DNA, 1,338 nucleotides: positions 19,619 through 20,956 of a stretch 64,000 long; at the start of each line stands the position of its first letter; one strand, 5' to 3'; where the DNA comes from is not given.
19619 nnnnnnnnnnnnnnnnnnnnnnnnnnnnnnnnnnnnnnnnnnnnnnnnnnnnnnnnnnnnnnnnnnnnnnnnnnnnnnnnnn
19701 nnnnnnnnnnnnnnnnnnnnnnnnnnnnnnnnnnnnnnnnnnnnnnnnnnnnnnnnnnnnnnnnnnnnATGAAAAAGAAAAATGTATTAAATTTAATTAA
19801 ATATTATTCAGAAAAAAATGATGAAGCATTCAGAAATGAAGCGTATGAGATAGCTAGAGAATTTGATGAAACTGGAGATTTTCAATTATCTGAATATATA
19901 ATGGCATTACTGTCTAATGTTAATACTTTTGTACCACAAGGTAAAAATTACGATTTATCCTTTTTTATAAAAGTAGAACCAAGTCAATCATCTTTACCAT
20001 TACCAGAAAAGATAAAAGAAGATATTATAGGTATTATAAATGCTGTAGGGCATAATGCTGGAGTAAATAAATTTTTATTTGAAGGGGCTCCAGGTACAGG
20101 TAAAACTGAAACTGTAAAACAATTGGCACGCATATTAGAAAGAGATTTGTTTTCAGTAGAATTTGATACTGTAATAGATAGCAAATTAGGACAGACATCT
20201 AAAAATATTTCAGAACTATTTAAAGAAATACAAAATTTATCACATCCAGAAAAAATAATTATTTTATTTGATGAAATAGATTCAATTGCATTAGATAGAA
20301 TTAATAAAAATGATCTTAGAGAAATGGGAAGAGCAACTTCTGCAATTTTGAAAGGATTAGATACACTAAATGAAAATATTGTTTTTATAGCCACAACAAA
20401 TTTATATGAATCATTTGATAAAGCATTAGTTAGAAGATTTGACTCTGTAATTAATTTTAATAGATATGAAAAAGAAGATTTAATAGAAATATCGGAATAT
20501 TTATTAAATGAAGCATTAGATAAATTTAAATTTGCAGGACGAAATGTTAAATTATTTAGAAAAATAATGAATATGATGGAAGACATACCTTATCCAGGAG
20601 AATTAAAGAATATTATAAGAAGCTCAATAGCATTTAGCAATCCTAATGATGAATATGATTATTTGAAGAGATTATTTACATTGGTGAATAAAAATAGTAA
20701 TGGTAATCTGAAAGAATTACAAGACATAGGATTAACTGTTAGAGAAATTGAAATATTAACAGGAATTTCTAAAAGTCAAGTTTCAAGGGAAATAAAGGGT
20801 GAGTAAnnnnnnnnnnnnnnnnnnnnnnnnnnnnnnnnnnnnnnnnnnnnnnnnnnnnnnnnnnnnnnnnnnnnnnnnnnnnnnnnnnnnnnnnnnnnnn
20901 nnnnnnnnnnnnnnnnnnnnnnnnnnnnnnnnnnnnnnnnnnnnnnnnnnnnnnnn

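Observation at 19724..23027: AAA+ ATPase plus S8 subtilase two-gene operon with a consensus promoter (IetAS-like architecture)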

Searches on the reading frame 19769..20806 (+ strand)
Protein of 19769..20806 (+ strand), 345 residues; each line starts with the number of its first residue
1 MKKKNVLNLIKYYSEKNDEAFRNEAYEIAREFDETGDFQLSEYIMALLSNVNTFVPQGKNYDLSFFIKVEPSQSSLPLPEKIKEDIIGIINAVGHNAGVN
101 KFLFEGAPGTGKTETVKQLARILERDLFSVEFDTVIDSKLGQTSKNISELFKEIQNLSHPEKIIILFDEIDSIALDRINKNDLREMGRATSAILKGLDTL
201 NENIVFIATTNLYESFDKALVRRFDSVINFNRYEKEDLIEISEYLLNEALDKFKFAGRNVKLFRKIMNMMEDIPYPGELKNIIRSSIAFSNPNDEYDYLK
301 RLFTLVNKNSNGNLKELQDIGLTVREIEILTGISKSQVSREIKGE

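Call 5: search_protein_families(library=padloc, proteins=[window:19769-20806:+], max_evalue=0.01)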
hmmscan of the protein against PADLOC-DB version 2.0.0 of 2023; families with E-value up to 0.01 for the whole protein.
window:19769-20806:+ (345 aa): 10 families
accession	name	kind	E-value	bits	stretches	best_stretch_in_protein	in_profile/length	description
PDLC02196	IetA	-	9.1e-40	135.2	1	4-343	5-369/374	-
PDLC04232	IetA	-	1.1e-28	98.7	1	5-258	6-271/330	-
PDLC02195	IetA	-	2.6e-28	97.4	1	100-316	138-347/395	-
PDLC00915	TRIP13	-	5.1e-21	73.4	1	103-254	67-232/302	TRIP13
PDLC04231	IetA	-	1.1e-17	62.7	1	90-232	109-246/262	-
PDLC00914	TRIP13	-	3.7e-14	50.9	1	102-261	74-242/302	TRIP13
PDLC03838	DolB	-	4.7e-09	34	2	203-287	269-363/375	-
PDLC04140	mad8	-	0.00018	19.1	0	103-121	31-49/314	mads_8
PDLC04786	PDC-S01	-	0.0011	15.8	1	103-173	24-99/439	-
PDLC04956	PDC-S20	-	0.0026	15.2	0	142-171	161-190/450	-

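Call 6: search_protein_families(library=pfam, proteins=[window:19769-20806:+], max_evalue=0.01)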
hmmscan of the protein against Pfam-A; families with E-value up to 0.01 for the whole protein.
window:19769-20806:+ (345 aa): 11 families
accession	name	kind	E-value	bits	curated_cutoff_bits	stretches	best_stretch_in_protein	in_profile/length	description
PF00004.35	AAA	-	2.8e-26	92.9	21.2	1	103-231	2-130/131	ATPase family associated with various cellular activities (AAA)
PF07728.20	AAA_5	-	3.8e-06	27.4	22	1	102-224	2-139/139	AAA domain (dynein-related subfamily)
PF07724.20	AAA_2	-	3.9e-05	24.2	27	1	101-219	5-132/166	AAA domain (Cdc48 subfamily)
PF13173.12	AAA_14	-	0.0001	22.7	27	1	104-173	7-74/129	AAA domain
PF12774.13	AAA_6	-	0.001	18.6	25.2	1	105-137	38-70/327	Hydrolytic ATP binding site of dynein motor region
PF07726.17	AAA_3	-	0.0016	18.8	27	1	102-213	2-113/131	ATPase family associated with various cellular activities (AAA)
PF13401.12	AAA_22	-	0.0017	19.1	27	0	105-160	11-81/130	AAA domain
PF05673.19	DUF815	-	0.0045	16.6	23.8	0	81-211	35-150/249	Protein of unknown function (DUF815)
PF20720.3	nSTAND3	-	0.006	16.7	27.2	0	103-230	21-137/155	Novel STAND NTPase 3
PF13521.12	AAA_28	-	0.0068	17.1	27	0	101-128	1-28/164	AAA domain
PF13191.12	AAA_16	-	0.0073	17.3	32.6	0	104-126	29-51/167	AAA ATPase domain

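Call 16: search_solved_structures(query=window:19769-20806:+, max_evalue=0.001)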
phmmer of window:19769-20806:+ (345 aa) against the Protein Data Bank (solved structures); distinct sequences matched with E-value up to 0.001: 245 (the best 60 are shown).
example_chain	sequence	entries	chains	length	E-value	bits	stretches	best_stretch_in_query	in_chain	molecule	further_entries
5vc7_A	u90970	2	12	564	3.4e-20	76.2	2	101-240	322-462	VCP-like ATPase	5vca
5g4g_A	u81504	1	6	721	7.9e-20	75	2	101-240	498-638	VCP-LIKE ATPASE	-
5g4f_A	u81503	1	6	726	8e-20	75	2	101-240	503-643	VCP-LIKE ATPASE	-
7wd3_A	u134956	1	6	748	9.6e-20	74.7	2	102-229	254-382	ATPase family gene 2 protein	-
7nku_A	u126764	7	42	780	1.1e-19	74.5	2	102-229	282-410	ATPase family gene 2 protein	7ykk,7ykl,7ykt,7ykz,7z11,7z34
7wbb_A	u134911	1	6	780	7.5e-19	71.8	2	102-229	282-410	AFG2 isoform 1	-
6oaa_B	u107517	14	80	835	2.8e-18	69.9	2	102-228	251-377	Cell division control protein 48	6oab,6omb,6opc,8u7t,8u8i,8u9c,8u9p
8dar_A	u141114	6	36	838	2.9e-18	69.9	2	102-228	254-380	Cell division control protein 48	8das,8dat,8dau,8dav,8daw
6oa9_A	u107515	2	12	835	7.4e-18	68.5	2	102-228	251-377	Cell division control protein 48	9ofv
6chs_H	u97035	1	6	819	1e-17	68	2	102-230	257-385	Putative cell division control protein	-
9m4n_A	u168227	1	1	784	2.4e-16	63.6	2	102-231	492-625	Cell division control protein 48 homolog A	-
9m3v_A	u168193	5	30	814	2.7e-16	63.4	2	102-231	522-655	Cell division control protein 48 homolog A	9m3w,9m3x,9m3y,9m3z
7wub_C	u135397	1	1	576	3.5e-16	63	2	102-229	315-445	Transitional endoplasmic reticulum ATPase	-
7wub_D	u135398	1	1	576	3.6e-16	63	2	102-229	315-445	Transitional endoplasmic reticulum ATPase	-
6mck_A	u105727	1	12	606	4.3e-16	62.7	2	102-229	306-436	Transitional endoplasmic reticulum ATPase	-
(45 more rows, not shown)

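Call 33: search_protein_families(library=ncbifam, proteins=[window:19769-20806:+], max_evalue=0.001)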
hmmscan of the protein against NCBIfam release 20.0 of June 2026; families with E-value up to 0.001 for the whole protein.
window:19769-20806:+ (345 aa): 16 families
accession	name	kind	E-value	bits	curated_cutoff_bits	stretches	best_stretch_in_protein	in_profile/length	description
NF042959.1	IteA_antiphage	equivalog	8e-32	110.8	510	1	97-313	123-332/367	anti-phage ATPase IteA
TIGR01243.1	CDC48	subfamily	1.1e-13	50.4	802.65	1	102-241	490-630/733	CDC48 family AAA ATPase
NF003069.1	PRK03992.1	subfamily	8.3e-13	48.2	500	1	102-241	168-310/379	proteasome-activating nucleotidase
TIGR01242.2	TIGR01242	subfamily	1.5e-12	47.2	500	1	102-241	151-293/362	proteasome-activating nucleotidase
NF041006.2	cell_div_CdvC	equivalog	5.1e-11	42.1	650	1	103-241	138-281/370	cell division protein CdvC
NF047748.1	PrtsmActNtasePan1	equivalog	1.1e-10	41.1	750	1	91-236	175-322/405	proteasome-activating nucleotidase Pan1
NF047747.1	PrtsmActNtasePan2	equivalog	3e-10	39.9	700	1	101-238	187-327/397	proteasome-activating nucleotidase Pan2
NF003229.0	PRK04195.1-5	equivalog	6.6e-09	35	280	1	78-247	21-179/413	replication factor C large subunit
TIGR01241.2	FtsH_fam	equivalog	6.7e-09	35.1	600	1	103-234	199-333/598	ATP-dependent zinc metalloprotease FtsH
TIGR02881.1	spore_V_K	equivalog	4.8e-07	29.1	422.95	1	98-267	41-210/261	stage V sporulation protein K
TIGR02880.1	cbbX_cfxQ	equivalog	2.5e-06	26.9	459.25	1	100-278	59-238/284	CbbX protein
NF008004.0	PRK10733.1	equivalog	1.4e-05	23.3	1008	1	102-225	188-314/644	ATP-dependent zinc metalloprotease FtsH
TIGR02639.1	ClpA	equivalog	3.3e-05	22.3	993.15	0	96-127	484-515/734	ATP-dependent Clp protease ATP-binding subunit ClpA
TIGR00763.1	lon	equivalog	9.9e-05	21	608.05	0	102-267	356-533/795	endopeptidase La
TIGR02928.1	TIGR02928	subfamily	0.00026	20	181.3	0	144-241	114-208/366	orc1/cdc6 family replication initiation protein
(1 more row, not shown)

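Call 35: find_homologous_proteins(query=window:19769-20806:+, max_evalue=0.00001)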
Query window:19769-20806:+ (345 aa): 6379 proteins with E <= 0.00001 among 8000 candidates; the best 120 are listed.
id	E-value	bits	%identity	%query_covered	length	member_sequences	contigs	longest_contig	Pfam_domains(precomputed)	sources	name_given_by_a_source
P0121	5.2e-216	734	100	100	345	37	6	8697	PF00004.36,PF07728.21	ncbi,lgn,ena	-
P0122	4.2e-206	702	94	100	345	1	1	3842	PF07724.21,PF00004.36,PF07728.21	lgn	-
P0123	1.3e-205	700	93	100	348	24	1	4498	PF00004.36,PF07728.21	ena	-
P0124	2.2e-190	650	91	100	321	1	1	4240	PF00004.36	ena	-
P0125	1.9e-166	572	77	100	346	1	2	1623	PF00004.36,PF07728.21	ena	-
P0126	6.4e-166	570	77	99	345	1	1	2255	PF00004.36,PF07728.21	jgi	jgi:SpoVK/Ycf46/Vps4 family AAA+-type ATPase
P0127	1.7e-165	568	75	100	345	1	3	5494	PF00004.36,PF07728.21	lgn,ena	-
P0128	1.1e-164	566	75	100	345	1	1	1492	PF00004.36,PF07728.21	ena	-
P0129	2.1e-164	565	74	99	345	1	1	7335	PF00004.36,PF07728.21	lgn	-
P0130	8.5e-164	563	75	99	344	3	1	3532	PF00004.36,PF07728.21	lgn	-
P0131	2.3e-163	561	74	99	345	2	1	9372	PF00004.36,PF07728.21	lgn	-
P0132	4.8e-163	560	73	99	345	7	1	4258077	PF00004.36,PF07728.21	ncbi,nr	ncbi:AAA family ATPase [Clostridium beijerinckii]|nr:AAA family ATPase [Clostridium beijerinckii]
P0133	6.1e-163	560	73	99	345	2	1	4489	PF00004.36,PF07728.21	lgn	-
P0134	3.4e-162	558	74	99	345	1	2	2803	PF00004.36,PF07728.21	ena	-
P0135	6.7e-162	557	74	99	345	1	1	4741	PF00004.36,PF07728.21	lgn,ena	-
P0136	3.0e-161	554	74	99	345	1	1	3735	PF00004.36,PF07728.21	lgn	-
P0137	3.6e-161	554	73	99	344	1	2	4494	PF00004.36,PF07728.21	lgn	-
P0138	5.9e-161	554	73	99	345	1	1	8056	PF07724.21,PF00004.36,PF07728.21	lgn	-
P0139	5.9e-161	553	73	99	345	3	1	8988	PF00004.36,PF07728.21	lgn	-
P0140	1.4e-160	552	73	99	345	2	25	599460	PF07724.21,PF00004.36,PF07728.21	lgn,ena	-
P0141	1.4e-160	552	73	99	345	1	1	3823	PF00004.36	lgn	-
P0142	3.2e-160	551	73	99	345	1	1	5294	PF07724.21,PF00004.36,PF07728.21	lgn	-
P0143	4.5e-160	551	73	99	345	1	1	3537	PF00004.36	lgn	-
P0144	1.6e-159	549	72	99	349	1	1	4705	PF07726.18,PF00004.36,PF07728.21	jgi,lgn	jgi:hypothetical protein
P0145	1.6e-159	549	73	99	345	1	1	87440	PF00004.36,PF07728.21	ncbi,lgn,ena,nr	ncbi:MAG: AAA family ATPase [Clostridium sp.]|nr:AAA family ATPase [Clostridium sp.]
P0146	1.7e-159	549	71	99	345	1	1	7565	PF00004.36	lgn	-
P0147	1.8e-159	549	72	100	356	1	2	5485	PF00004.36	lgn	-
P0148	3.3e-159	548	72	99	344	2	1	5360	PF00004.36,PF07728.21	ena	-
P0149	3.7e-159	548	72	99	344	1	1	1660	PF00004.36,PF07728.21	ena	-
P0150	4.6e-159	547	73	99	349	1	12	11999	PF00004.36,PF07728.21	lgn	-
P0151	5.0e-159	547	73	100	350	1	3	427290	PF00004.36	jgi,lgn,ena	-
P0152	5.7e-159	547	72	99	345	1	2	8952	PF00004.36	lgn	-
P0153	8.6e-159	546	73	99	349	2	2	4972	PF00004.36,PF07728.21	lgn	-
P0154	8.8e-159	546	72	99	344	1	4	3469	PF12774.14,PF00004.36,PF07728.21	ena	-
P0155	1.2e-158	546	73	100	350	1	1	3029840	PF07724.21,PF00004.36,PF07728.21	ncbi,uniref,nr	ncbi:ATP-binding protein [Sulfurospirillum halorespirans]|uniref:Putative ATPase n=1 Tax=Sulfurospir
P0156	2.1e-158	545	72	99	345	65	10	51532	PF00004.36,PF07728.21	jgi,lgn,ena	-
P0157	2.2e-158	545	73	99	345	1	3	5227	PF07724.21,PF00004.36,PF07728.21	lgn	-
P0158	2.7e-158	545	72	99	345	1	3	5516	PF07724.21,PF00004.36,PF07728.21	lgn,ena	-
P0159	3.0e-158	545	72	99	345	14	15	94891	PF07724.21,PF00004.36,PF07728.21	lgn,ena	-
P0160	3.3e-158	544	73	99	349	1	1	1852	PF00004.36,PF07728.21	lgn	-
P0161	4.6e-158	544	71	99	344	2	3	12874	PF13173.13,PF00004.36,PF07728.21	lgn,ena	-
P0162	5.0e-158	544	71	99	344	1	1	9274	PF00004.36,PF07728.21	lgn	-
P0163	5.0e-158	544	71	99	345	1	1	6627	PF00004.36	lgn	-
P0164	7.7e-158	543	72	99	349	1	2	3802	PF00004.36,PF07728.21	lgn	-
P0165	8.8e-158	543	73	99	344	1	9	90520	PF00004.36,PF07728.21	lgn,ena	-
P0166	9.0e-158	543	71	99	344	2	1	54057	PF00004.36,PF07728.21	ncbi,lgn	ncbi:MAG: AAA family ATPase [Lachnotalea sp.]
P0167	9.0e-158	543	71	99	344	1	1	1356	PF00004.36,PF07728.21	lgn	-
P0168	1.0e-157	543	72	99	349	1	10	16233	PF00004.36,PF07728.21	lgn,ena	-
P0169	1.1e-157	543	72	99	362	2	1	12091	PF00004.36,PF07728.21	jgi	-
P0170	1.3e-157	543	72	99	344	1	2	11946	PF00004.36,PF07728.21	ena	-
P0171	1.4e-157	542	73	100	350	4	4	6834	PF07724.21,PF00004.36,PF07728.21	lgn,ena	-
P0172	1.7e-157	542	71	99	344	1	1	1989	PF00004.36,PF07728.21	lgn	-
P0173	1.9e-157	542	71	99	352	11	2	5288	PF00004.36,PF07728.21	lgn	-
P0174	2.3e-157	542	72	99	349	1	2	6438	PF00004.36,PF07728.21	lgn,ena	-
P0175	3.7e-157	541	73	99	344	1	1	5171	PF00004.36,PF07728.21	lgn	-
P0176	4.2e-157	541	72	100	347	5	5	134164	PF00004.36,PF07728.21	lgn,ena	-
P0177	4.5e-157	541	71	99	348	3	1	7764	PF00004.36,PF07728.21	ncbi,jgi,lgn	-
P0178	4.8e-157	541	71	99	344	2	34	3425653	PF00004.36,PF07728.21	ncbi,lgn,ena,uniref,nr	ncbi:MAG: AAA family ATPase [Fusobacterium varium]|uniref:AAA family ATPase n=1 Tax=Fusobacterium va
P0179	4.9e-157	541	71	99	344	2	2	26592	PF00004.36,PF07728.21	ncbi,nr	ncbi:MAG: AAA family ATPase [Clostridiales bacterium GWE2_32_10]|nr:MAG: AAA family ATPase [Clostrid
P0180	5.2e-157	541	71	99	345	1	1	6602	PF00004.36,PF07728.21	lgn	-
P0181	7.3e-157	540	74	96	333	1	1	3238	PF00004.36,PF07728.21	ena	-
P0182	8.9e-157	540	73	99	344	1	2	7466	PF00004.36,PF07728.21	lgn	-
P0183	9.2e-157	540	73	99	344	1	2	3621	PF00004.36,PF07728.21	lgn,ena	-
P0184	1.3e-156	539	74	100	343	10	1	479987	PF00004.36,PF07728.21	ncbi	-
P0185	2.2e-156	539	70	100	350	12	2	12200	PF00004.36,PF07728.21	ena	-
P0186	2.8e-156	538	72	99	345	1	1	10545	PF00004.36,PF07728.21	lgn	-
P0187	3.2e-156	538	71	99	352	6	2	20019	PF00004.36,PF07728.21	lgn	-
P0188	3.2e-156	538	72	100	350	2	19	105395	PF07724.21,PF00004.36,PF07728.21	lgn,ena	-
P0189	3.3e-156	538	73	100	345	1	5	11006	PF00004.36,PF07728.21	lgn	-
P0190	3.4e-156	538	70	99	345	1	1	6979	PF00004.36,PF07728.21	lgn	-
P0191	3.7e-156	538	71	99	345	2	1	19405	PF00004.36,PF07728.21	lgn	-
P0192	3.9e-156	538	72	99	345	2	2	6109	PF00004.36,PF07728.21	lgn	-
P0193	4.4e-156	537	70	99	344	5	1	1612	PF00004.36,PF07728.21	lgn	-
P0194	4.5e-156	537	71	99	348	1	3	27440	PF00004.36,PF07728.21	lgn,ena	-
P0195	4.8e-156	537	72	99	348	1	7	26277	PF00004.36,PF07728.21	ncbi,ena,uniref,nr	ncbi:ATP-binding protein [uncultured Clostridium sp.]|uniref:ATP-binding protein n=1 Tax=uncultured 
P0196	5.0e-156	537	72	99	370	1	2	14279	PF07724.21,PF00004.36,PF07728.21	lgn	-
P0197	5.9e-156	537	71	99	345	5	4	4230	PF00004.36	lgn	-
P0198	8.1e-156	537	71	99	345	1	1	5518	PF00004.36,PF07728.21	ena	-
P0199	8.8e-156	536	70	99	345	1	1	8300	PF00004.36,PF07728.21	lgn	-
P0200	9.2e-156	536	72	99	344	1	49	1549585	PF00004.36,PF07728.21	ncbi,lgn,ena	-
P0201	9.3e-156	536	70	99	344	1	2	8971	PF00004.36,PF07728.21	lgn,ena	-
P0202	1.2e-155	536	71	99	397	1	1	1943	PF00004.36,PF07728.21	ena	-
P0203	1.5e-155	536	71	100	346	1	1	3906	PF00004.36,PF07728.21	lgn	-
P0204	1.5e-155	536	71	100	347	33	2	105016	PF00004.36,PF07728.21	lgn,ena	-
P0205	1.8e-155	535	72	99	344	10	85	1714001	PF00004.36,PF07728.21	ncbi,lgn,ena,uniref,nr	ncbi:AAA family ATPase [Turicibacter sanguinis]|uniref:AAA family ATPase n=1 Tax=Turicibacter sangui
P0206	2.2e-155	535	72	99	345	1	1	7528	PF13173.13,PF07726.18,PF00004.36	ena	-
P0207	2.3e-155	535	71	100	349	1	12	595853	PF00004.36,PF07728.21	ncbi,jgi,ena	jgi:SpoVK/Ycf46/Vps4 family AAA+-type ATPase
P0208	2.4e-155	535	70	100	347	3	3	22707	PF00004.36,PF07728.21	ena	-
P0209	2.4e-155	535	72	100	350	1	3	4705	PF07724.21,PF00004.36,PF07728.21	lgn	-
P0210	2.4e-155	535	71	99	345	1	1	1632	PF00004.36,PF07728.21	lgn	-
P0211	2.6e-155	535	71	99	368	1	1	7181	PF07724.21,PF00004.36,PF07728.21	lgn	-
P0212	2.6e-155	535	71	99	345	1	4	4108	PF07724.21,PF00004.36,PF07728.21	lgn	-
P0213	3.1e-155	535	70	100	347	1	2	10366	PF00004.36,PF07728.21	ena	-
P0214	3.6e-155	534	70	100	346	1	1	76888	PF00004.36,PF07728.21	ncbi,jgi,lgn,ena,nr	ncbi:MAG: ATP-binding protein [Oscillospiraceae bacterium]|nr:ATP-binding protein [Oscillospiraceae 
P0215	3.8e-155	534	71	99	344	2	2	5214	PF07724.21,PF00004.36,PF07728.21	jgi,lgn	jgi:SpoVK/Ycf46/Vps4 family AAA+-type ATPase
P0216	3.9e-155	534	71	100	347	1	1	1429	PF00004.36,PF07728.21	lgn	-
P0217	4.1e-155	534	71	100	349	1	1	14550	PF00004.36,PF07728.21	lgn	-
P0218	4.5e-155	534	69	99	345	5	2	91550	PF00004.36,PF07728.21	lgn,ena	-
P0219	5.4e-155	534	70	99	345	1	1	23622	PF07724.21,PF00004.36,PF07728.21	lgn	-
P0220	5.4e-155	534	71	99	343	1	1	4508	PF07724.21,PF00004.36,PF07728.21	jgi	jgi:SpoVK/Ycf46/Vps4 family AAA+-type ATPase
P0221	5.9e-155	534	71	99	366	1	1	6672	PF07724.21,PF00004.36,PF07728.21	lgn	-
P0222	5.9e-155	534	70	99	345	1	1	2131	PF07724.21,PF00004.36,PF07728.21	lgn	-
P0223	7.1e-155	534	71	99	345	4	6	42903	PF13173.13,PF00004.36,PF07728.21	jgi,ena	-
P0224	7.5e-155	533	71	99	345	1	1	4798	PF07724.21,PF00004.36,PF07728.21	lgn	-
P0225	7.6e-155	533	70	99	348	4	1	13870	PF00004.36,PF07728.21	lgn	-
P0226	9.1e-155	533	69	99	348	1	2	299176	PF00004.36,PF07728.21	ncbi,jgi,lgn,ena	-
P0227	9.1e-155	533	72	99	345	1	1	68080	PF00004.36,PF07728.21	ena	-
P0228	9.4e-155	533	72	99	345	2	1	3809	PF07724.21,PF00004.36,PF07728.21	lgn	-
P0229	1.0e-154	533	72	100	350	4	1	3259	PF07724.21,PF00004.36,PF07728.21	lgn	-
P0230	1.0e-154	533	70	99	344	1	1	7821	PF00004.36,PF07728.21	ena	-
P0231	1.4e-154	533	71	99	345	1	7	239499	PF07724.21,PF00004.36,PF07728.21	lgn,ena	-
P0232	1.5e-154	532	71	100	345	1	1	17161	PF00004.36,PF07728.21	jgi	jgi:hypothetical protein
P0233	1.6e-154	532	71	100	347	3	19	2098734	PF00004.36,PF07728.21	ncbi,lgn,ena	ncbi:AAA family ATPase [Clostridium perfringens]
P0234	1.6e-154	532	69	99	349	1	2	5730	PF07724.21,PF00004.36,PF07728.21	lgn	-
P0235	1.6e-154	532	70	99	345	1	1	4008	PF00004.36,PF07728.21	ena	-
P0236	1.7e-154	532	70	99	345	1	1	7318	PF00004.36,PF07728.21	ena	-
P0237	1.7e-154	532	71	99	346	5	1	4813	PF07724.21,PF00004.36,PF07728.21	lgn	-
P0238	1.8e-154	532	69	99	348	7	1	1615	PF00004.36,PF07728.21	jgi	-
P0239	1.8e-154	532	70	99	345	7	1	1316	PF00004.36,PF07728.21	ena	-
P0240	2.0e-154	532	70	99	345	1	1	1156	PF00004.36,PF07728.21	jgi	jgi:SpoVK/Ycf46/Vps4 family AAA+-type ATPase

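Call 44: search_protein_families(library=phrogs, proteins=[window:19769-20806:+], max_evalue=0.01)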
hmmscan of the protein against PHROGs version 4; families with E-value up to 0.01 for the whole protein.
window:19769-20806:+ (345 aa): 14 families
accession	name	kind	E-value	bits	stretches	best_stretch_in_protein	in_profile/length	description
phrog_3757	-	unknown function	7.7e-73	247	1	1-344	2-366/367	-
phrog_10401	-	other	6.3e-22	79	1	101-260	462-606/667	ATPase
phrog_9172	-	unknown function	1.1e-19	71.7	1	61-315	69-326/509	-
phrog_168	-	DNA, RNA and nucleotide metabolism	1.9e-15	58.3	1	78-309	25-246/314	clamp loader of DNA polymerase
phrog_7485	-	unknown function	6.3e-15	56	1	102-237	230-366/430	-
phrog_5846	-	DNA, RNA and nucleotide metabolism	3.4e-06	27.6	1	99-253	38-173/380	clamp loader of DNA polymerase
phrog_30773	-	unknown function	7.3e-06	25.6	1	103-234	200-335/666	-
phrog_4339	-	unknown function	1e-05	25.9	1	87-243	302-448/552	-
phrog_4871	-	other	1.9e-05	24.3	1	96-124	493-521/764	ATP-dependent protease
phrog_11838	-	DNA, RNA and nucleotide metabolism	8.9e-05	22.8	1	101-208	42-137/420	clamp loader of DNA polymerase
phrog_249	-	moron, auxiliary metabolic gene and host takeover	0.00016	22.1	1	83-135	115-163/380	porphyrin biosynthesis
phrog_14322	-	unknown function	0.00032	21.1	1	101-262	228-377/398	-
phrog_8638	-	unknown function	0.0013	18.4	1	105-229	311-435/568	-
phrog_14041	-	unknown function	0.0062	18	0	112-175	17-76/92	-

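Call 47: predict_structure(alignment_id=A2)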
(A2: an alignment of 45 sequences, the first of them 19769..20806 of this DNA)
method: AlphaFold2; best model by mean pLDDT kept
length: 345 residues; sequences in the alignment: 45
mean_pLDDT: 83.4   pTM: 0.72
mean pLDDT of the five models: 83.4, 81.8, 78.9, 78.7, 78.7
residues with pLDDT >= 90: 163; 70-90: 128; 50-70: 42; < 50: 12
segments of 3 or more residues with pLDDT < 50: 51-61
pLDDT, mean of each block of 10 residues (from residue 1): 69 70 74 73 67 39 78 78 94 90 94 93 92 77 86 88 93 62 73 91 94 86 95 95 93 89 94 92 93 94 82 79 91 85 72
secondary structure, 60 per line:
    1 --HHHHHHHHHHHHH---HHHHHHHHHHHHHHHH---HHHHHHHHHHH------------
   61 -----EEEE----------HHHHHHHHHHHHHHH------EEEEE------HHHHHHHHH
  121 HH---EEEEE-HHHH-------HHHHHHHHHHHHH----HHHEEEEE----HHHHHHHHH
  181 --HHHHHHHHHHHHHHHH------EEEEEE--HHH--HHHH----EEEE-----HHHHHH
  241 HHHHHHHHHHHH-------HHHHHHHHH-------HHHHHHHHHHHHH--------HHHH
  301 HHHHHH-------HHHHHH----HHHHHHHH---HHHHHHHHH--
elements in order: H3-15 H19-34 H38-48 E66-69 H80-94 E101-105 H112-122 E126-130 H132-135 H143-155 E163-167 H172-180 H183-198 E205-210 H218-221 E226-229 H235-252 H260-268 H276-288 H297-306 H314-319 H324-331 H335-343
